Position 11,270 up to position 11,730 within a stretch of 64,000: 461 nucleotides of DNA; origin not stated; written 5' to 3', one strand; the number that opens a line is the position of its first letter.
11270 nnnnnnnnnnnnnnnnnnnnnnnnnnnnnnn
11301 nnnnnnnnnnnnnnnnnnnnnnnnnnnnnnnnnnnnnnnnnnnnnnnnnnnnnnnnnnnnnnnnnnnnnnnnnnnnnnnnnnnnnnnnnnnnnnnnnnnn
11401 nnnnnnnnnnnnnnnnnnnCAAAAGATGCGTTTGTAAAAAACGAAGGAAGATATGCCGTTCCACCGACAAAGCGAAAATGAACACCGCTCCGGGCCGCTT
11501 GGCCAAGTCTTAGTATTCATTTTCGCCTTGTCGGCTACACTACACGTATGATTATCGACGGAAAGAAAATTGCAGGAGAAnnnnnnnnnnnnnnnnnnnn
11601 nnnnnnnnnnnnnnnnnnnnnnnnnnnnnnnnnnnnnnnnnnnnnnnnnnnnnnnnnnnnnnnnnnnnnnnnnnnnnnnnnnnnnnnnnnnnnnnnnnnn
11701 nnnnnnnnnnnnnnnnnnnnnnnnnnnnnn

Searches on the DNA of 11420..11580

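Call 40: search_rna_families(source=window, start=11420, end=11580, threshold=evalue, max_evalue=10, show_alignments=4)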
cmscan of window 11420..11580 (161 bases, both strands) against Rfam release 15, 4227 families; matches with E-value up to 10: 2.
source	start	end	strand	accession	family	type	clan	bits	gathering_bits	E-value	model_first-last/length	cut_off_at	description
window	11468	11530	-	RF03659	MIR2871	Gene; miRNA;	-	21.5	99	0.05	1-118/118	no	MIR2871 microRNA precursor family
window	11466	11532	-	RF00902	mir-791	Gene; miRNA;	-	14.7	70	2.1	1-86/86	no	mir-791 microRNA precursor family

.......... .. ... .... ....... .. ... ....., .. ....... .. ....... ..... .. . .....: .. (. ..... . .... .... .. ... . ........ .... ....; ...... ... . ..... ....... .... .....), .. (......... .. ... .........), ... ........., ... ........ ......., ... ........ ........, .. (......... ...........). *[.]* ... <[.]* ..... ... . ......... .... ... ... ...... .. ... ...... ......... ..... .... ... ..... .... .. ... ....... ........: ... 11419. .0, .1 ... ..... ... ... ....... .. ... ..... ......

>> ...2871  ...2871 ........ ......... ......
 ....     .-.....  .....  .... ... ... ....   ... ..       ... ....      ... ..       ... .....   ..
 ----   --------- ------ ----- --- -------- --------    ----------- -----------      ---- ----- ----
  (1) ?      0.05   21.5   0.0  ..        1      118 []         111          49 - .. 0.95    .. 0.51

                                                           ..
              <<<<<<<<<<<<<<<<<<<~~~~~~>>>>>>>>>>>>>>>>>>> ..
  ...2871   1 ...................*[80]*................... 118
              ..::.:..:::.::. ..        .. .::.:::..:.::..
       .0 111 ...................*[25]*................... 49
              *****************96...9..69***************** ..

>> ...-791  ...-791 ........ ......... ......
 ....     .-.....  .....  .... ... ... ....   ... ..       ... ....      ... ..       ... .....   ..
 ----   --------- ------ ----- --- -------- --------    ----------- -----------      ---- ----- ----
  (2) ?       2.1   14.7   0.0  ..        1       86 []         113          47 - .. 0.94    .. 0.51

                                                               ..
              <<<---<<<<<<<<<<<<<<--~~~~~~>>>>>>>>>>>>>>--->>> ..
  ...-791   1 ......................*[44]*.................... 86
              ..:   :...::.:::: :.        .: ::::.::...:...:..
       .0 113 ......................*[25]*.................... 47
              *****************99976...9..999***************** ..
